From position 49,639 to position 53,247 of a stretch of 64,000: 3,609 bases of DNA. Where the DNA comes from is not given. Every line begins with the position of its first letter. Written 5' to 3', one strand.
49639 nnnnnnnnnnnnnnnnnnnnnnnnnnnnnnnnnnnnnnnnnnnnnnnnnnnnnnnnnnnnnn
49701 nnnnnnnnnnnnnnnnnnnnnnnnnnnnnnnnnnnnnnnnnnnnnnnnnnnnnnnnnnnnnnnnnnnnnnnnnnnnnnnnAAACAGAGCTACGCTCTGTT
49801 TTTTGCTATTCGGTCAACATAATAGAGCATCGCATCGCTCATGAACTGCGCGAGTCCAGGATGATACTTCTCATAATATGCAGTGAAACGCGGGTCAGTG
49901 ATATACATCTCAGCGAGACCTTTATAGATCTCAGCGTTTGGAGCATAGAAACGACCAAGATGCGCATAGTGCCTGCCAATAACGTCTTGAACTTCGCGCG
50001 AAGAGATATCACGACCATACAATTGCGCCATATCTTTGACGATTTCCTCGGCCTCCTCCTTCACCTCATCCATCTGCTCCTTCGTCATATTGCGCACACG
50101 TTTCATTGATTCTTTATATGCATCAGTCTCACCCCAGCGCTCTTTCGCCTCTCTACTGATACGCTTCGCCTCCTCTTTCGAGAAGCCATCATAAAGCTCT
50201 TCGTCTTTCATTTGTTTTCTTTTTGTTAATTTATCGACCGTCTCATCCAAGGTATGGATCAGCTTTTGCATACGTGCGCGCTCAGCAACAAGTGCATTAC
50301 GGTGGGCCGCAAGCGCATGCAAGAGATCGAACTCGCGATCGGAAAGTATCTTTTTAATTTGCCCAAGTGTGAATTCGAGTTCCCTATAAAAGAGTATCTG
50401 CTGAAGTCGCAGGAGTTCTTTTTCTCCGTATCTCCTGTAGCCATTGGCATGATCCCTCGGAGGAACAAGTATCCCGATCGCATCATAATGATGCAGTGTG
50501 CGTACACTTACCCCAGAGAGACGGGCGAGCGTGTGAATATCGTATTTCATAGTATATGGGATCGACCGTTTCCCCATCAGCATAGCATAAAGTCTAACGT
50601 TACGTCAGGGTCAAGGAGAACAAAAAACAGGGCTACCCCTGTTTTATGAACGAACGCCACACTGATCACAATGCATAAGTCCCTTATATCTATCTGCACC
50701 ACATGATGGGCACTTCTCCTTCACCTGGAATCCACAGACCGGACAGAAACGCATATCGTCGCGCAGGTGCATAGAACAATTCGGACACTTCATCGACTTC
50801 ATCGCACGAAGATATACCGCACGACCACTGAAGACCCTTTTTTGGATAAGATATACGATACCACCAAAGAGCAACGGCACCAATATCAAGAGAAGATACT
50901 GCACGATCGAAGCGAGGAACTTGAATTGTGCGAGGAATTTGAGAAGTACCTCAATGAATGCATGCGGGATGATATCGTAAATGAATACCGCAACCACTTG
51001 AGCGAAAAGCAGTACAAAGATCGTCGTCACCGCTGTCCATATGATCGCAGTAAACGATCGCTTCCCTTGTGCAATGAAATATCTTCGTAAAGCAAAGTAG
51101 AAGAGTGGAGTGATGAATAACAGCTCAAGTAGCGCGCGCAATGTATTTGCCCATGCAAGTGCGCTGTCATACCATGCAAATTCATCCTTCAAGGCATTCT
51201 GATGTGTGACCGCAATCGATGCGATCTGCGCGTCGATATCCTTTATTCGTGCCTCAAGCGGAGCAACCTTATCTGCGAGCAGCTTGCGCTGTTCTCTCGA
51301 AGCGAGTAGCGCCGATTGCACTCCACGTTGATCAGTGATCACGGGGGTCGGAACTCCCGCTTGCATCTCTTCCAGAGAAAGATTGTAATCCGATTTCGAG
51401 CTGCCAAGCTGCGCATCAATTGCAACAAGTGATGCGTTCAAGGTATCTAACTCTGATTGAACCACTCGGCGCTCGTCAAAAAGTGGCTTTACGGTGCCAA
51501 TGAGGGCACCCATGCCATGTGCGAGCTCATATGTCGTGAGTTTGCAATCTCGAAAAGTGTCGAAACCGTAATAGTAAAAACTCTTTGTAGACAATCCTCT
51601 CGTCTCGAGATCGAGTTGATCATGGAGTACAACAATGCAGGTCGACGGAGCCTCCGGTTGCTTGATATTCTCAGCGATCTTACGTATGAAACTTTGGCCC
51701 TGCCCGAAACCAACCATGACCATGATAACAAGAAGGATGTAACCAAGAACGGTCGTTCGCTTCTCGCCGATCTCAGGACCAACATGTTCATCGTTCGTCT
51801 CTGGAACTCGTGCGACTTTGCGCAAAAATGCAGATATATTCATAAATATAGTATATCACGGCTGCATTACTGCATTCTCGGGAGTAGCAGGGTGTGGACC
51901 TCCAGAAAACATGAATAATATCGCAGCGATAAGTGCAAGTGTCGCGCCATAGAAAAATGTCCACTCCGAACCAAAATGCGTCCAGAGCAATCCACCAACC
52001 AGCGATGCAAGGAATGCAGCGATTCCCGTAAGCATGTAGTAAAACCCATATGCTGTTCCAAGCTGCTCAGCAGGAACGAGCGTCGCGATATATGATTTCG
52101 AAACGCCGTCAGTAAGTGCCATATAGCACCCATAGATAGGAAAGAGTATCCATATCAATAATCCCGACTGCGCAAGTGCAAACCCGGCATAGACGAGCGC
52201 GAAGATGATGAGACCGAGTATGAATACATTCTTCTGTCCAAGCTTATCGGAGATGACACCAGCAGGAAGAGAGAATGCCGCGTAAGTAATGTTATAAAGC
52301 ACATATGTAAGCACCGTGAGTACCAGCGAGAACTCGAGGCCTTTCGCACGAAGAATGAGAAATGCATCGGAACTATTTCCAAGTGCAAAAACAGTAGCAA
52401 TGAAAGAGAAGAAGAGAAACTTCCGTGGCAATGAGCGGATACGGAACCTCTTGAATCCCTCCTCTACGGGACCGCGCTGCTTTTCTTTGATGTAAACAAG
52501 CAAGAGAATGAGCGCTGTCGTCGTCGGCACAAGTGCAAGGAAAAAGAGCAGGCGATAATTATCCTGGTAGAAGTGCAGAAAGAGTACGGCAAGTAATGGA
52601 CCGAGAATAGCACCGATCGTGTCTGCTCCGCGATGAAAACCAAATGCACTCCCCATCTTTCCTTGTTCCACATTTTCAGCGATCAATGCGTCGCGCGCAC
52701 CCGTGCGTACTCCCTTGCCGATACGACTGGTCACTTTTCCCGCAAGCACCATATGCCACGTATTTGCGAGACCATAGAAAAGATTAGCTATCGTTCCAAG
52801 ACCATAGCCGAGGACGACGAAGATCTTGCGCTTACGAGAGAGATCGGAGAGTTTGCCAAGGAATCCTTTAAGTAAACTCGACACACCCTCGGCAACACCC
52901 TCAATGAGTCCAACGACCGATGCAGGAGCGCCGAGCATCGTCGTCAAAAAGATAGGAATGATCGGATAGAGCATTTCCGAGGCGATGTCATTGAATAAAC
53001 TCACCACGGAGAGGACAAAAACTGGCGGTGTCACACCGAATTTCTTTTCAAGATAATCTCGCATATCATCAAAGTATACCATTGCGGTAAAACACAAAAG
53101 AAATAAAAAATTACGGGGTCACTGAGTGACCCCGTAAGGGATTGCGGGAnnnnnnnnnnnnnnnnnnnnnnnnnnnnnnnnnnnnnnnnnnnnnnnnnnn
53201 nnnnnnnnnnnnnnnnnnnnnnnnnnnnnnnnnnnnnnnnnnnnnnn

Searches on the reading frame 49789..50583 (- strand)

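Call 18: search_protein_families(library=pfam, proteins=[window:49789-50583:-], max_evalue=0.01)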
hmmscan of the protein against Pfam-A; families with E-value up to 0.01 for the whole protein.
window:49789-50583:- (264 aa): 5 families
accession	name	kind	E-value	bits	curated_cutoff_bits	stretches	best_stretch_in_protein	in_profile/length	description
PF07739.18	TipAS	-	8.9e-39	133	23.8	1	144-255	3-117/117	TipAS antibiotic-recognition domain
PF13411.12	MerR_1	-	1.1e-16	61.1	21.6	1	14-81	1-67/69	MerR HTH family regulatory protein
PF00376.29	MerR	-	8.1e-14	51.6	28.2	1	19-52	5-38/38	MerR family regulatory protein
PF09278.17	MerR-DNA-bind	-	7.6e-05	23.7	25.4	1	59-114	3-64/65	MerR, DNA binding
PF07888.16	CALCOCO1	-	0.0096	15.3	36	0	87-175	109-195/496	Calcium binding and coiled-coil domain (CALCOCO1) like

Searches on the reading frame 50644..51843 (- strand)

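Call 17: search_protein_families(library=pfam, proteins=[window:50644-51843:-], max_evalue=0.001)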
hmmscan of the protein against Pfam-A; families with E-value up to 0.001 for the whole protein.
window:50644-51843:- (399 aa): 4 families
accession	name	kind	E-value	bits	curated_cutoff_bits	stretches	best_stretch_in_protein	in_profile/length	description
PF12773.13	DZR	-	1.8e-07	31.7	27.3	1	353-396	1-45/45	Double zinc ribbon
PF13240.11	Zn_Ribbon_1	-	3.2e-06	27.2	25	1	352-373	1-22/23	zinc-ribbon domain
PF13248.11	Zn_ribbon_3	-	0.00032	20.5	27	1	352-371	4-23/26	zinc-ribbon domain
PF17032.10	Zn_ribbon_15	-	0.00092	20.4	28.9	0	348-371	50-73/73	zinc-ribbon family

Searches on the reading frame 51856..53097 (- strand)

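Call 17: search_protein_families(library=pfam, proteins=[window:51856-53097:-], max_evalue=0.001)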
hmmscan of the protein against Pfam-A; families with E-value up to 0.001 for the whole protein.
window:51856-53097:- (413 aa): 4 families
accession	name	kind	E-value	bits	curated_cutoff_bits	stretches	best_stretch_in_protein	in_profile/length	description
PF07690.21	MFS_1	-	2.8e-43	148.6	33.4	2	30-265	2-244/347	Major Facilitator Superfamily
PF00083.30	Sugar_tr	-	3.1e-07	30.1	22.3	1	79-201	65-190/452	Sugar (and other) transporter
PF05977.19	MFS_3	-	0.0004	19.4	27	1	275-394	61-187/524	Transmembrane secretion effector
PF03706.18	LPG_synthase_TM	-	0.00091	19.2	33.4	1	146-281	107-262/302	Lysylphosphatidylglycerol synthase TM region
